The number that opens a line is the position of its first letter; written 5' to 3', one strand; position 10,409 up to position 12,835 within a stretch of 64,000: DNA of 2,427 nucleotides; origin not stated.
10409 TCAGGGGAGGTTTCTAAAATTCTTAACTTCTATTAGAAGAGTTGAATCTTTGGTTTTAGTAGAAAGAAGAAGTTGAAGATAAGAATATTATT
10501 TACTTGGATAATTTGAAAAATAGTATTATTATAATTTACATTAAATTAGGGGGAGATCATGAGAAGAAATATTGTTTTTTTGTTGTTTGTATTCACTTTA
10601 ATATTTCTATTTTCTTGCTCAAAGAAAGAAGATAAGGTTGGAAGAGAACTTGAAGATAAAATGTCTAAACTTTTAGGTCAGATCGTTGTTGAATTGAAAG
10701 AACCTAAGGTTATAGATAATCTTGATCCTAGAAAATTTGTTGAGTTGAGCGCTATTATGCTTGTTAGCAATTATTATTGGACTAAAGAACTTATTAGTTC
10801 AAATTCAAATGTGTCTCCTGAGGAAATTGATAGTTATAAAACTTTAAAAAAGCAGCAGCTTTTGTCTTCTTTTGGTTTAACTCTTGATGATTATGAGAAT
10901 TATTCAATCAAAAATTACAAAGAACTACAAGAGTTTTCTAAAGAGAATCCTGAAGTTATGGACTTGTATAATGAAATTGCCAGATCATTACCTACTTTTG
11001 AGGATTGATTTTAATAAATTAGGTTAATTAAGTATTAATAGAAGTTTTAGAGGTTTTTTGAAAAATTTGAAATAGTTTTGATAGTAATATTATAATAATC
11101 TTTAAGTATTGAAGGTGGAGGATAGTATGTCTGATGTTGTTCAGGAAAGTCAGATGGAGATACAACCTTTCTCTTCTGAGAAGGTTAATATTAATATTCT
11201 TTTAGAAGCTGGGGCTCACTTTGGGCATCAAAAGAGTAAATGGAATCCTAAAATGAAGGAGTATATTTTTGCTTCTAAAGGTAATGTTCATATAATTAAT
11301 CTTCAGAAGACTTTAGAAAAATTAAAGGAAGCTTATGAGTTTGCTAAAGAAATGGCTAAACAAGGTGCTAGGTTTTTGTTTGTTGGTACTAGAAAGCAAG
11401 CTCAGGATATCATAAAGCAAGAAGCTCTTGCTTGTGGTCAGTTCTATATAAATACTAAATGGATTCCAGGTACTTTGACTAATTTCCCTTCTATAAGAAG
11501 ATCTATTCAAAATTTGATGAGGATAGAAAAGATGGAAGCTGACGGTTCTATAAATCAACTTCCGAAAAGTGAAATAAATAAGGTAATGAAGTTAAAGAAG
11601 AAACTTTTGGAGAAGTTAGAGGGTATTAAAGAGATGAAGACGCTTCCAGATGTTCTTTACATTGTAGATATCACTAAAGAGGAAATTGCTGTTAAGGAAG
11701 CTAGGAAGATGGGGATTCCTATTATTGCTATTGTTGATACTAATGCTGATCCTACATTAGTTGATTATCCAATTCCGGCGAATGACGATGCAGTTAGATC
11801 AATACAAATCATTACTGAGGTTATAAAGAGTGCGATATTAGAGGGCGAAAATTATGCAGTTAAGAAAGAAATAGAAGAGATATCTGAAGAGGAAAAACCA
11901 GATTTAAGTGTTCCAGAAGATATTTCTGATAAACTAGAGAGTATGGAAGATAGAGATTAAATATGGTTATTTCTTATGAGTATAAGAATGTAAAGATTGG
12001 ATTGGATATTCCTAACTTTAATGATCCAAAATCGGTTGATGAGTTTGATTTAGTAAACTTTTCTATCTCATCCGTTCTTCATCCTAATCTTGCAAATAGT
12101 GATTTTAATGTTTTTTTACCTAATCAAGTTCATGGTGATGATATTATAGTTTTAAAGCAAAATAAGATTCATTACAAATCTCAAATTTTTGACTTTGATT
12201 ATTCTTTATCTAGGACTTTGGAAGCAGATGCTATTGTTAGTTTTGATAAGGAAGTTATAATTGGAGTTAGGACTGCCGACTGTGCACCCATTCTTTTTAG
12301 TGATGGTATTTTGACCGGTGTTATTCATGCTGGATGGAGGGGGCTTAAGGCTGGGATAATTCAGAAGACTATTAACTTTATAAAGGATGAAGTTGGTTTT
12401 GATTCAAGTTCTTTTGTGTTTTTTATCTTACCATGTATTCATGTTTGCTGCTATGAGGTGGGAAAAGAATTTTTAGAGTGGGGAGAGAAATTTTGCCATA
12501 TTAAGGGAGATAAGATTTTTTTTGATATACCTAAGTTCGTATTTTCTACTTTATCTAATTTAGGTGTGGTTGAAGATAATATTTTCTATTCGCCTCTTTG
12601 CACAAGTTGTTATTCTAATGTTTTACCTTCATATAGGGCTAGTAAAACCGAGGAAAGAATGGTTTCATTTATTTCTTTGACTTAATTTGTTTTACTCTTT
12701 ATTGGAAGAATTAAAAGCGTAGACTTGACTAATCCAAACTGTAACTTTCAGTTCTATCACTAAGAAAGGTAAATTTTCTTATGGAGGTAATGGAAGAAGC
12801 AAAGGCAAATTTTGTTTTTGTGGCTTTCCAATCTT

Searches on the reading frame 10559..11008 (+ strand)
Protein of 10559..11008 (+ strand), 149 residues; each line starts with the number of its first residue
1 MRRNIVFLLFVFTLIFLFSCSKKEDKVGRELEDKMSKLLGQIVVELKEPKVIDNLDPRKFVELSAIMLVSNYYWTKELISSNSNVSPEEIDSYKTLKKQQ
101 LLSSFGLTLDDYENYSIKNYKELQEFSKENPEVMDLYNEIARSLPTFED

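Call 14: search_protein_families(library=ncbifam, proteins=[window:10559-11008:+], max_evalue=0.00001)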
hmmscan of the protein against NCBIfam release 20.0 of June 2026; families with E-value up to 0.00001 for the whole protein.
window:10559-11008:+ (149 aa): 0 families

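Call 35: list_cluster_members(proteins=[window:10559-11008:+, window:13069-14319:+, window:57898-59520:+, window:35475-36416:-, window:3052-3618:-, window:11963-12685:+, window:9124-9930:-, window:36884-38356:+])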
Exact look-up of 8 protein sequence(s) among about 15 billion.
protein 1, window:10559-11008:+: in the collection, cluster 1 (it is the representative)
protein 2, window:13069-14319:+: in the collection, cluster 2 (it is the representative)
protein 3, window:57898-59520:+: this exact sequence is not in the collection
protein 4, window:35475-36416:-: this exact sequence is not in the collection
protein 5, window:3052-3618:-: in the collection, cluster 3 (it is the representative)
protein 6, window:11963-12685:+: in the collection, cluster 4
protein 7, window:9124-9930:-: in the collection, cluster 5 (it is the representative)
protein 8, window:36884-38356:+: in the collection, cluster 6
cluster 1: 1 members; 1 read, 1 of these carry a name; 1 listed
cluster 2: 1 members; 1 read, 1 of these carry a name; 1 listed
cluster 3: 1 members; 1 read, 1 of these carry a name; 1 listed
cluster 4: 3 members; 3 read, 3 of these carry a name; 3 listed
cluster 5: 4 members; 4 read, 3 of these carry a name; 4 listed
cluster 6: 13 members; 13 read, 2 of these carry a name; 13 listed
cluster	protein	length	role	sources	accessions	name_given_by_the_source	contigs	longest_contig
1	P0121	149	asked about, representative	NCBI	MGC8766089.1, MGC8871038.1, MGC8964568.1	MAG: hypothetical protein ACP5PT_08135 [Brevinematia bacterium]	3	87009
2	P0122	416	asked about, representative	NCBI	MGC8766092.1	MAG: cyclic nucleotide-binding domain-containing protein [Brevinematia bacterium]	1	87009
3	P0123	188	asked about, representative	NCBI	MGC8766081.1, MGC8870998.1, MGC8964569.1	MAG: AmmeMemoRadiSam system protein A [Brevinematia bacterium]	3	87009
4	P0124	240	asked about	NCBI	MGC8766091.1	MAG: polyphenol oxidase family protein [Brevinematia bacterium]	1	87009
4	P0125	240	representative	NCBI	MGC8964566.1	MAG: polyphenol oxidase family protein [Brevinematia bacterium]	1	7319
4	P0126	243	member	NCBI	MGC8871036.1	MAG: polyphenol oxidase family protein [Brevinematia bacterium]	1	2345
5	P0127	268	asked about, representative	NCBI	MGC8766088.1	MAG: fumarylacetoacetate hydrolase family protein [Brevinematia bacterium]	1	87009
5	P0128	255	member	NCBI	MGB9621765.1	MAG: fumarylacetoacetate hydrolase family protein [Brevinematia bacterium]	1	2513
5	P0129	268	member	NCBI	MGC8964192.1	MAG: fumarylacetoacetate hydrolase family protein [Brevinematia bacterium]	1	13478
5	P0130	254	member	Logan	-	-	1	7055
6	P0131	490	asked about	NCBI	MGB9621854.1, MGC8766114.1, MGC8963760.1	MAG: tRNA uridine-5-carboxymethylaminomethyl(34) synthesis GTPase MnmE [Brevinematia ...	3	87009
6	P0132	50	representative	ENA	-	-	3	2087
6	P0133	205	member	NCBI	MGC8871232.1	MAG: tRNA uridine-5-carboxymethylaminomethyl(34) synthesis GTPase MnmE, partial ...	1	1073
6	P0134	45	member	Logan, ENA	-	-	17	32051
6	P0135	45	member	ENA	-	-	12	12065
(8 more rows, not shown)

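Call 36: find_encoding_contigs(protein=P0121, flank=10000, max_places=6)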
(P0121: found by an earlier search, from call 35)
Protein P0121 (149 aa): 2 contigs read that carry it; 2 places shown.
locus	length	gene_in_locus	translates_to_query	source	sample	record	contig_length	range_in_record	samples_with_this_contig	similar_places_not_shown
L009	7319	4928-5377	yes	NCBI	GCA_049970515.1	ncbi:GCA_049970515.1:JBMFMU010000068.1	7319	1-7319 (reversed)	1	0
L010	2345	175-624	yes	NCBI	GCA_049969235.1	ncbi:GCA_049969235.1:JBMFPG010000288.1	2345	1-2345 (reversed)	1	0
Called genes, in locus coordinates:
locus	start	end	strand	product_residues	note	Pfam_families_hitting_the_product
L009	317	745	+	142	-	PF00364:Biotin_lipoyl (weak)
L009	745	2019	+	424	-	PF21370:PAS_GdpP (weak), PF00512:HisKA, PF02518:HATPase_c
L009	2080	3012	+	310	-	PF03741:TerC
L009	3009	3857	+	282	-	PF08501:Shikimate_dh_N, PF01488:Shikimate_DH (weak)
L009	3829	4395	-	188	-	PF01871:AMMECR1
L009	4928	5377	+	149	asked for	-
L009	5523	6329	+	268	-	PF00318:Ribosomal_S2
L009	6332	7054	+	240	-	PF02578:Cu-oxidase_4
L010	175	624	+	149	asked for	-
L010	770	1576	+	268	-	PF00318:Ribosomal_S2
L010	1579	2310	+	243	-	PF02578:Cu-oxidase_4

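Call 37: find_encoding_contigs(protein=P0131, flank=10000, max_places=6)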
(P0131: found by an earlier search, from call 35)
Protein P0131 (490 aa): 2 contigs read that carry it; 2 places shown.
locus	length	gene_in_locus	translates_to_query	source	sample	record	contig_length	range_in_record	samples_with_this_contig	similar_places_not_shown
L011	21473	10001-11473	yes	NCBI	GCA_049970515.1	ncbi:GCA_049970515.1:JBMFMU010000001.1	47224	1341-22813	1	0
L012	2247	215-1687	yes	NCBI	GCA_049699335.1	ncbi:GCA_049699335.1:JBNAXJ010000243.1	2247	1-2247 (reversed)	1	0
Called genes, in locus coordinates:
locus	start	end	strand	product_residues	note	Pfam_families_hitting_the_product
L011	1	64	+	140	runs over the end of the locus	-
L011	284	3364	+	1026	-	PF00873:ACR_tran, PF03176:MMPL (faint), PF02355:SecD_SecF_C (weak)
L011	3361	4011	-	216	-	-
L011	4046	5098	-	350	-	-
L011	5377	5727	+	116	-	PF01250:Ribosomal_S6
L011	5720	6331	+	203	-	PF00436:SSB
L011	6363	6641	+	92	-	PF01084:Ribosomal_S18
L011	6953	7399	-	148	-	PF01220:DHquinase_II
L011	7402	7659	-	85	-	-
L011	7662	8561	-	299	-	PF01795:Methyltransf_5, PF13847:Methyltransf_31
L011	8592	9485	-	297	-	PF22310:NMB0315_dom_I (faint), PF23446:LysM1_NFP_LYK (faint), PF23472:LysM2_CERK1_LYK3_4_5 (faint), PF01476:LysM, PF01476:LysM, PF23473:LysM3_LYK4_5 (weak), PF01476:LysM, PF01551:Peptidase_M23, +1 more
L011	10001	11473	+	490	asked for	PF10396:TrmE_N, PF12631:MnmE_helical, PF00071:Ras (faint), PF01926:MMR_HSR1, PF02421:FeoB_N, PF04548:AIG1 (weak), PF08477:Roc (weak), PF00009:GTP_EFTU (weak), +1 more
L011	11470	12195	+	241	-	PF12705:PDDEXK_1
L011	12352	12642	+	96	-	PF01649:Ribosomal_S20p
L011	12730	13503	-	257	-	-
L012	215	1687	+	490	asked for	PF10396:TrmE_N, PF12631:MnmE_helical, PF00071:Ras (faint), PF01926:MMR_HSR1, PF02421:FeoB_N, PF04548:AIG1 (weak), PF08477:Roc (weak), PF00009:GTP_EFTU (weak), +1 more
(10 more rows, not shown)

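Call 58: search_protein_families(library=pfam, proteins=[window:10559-11008:+], max_evalue=0.0001)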
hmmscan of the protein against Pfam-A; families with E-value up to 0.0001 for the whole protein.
window:10559-11008:+ (149 aa): 0 families

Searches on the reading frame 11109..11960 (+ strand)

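Call 14: search_protein_families(library=ncbifam, proteins=[window:11109-11960:+], max_evalue=0.00001)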
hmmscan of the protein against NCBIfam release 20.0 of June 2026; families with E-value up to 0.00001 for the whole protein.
window:11109-11960:+ (283 aa): 4 families
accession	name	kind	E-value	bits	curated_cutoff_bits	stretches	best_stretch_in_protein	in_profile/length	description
TIGR01011.1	rpsB_bact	equivalog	1.2e-91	306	76.3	1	26-248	2-224/225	30S ribosomal protein S2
NF008966.0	PRK12311.1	equivalog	3.6e-72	243.3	526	1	27-265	7-244/334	30S ribosomal protein S2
NF051451.1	30S_S2_sunset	exception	2.1e-64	218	710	1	26-246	4-225/382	30S ribosomal protein S2, sunset domain variant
TIGR01012.1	uS2_euk_arch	equivalog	4.2e-22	78.6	211.5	2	25-125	3-100/196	30S ribosomal protein S2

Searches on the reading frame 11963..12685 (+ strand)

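Call 14: search_protein_families(library=ncbifam, proteins=[window:11963-12685:+], max_evalue=0.00001)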
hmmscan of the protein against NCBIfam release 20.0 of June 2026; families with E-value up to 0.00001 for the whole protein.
window:11963-12685:+ (240 aa): 2 families
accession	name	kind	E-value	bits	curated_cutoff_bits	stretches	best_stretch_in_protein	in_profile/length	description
TIGR00726.1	TIGR00726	equivalog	1.3e-38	132.6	141.15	1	47-239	37-222/223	peptidoglycan editing factor PgeF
NF007998.1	PRK10723.1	equivalog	5.3e-19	68.7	369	1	69-239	70-242/243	purine nucleoside phosphorylase YfiH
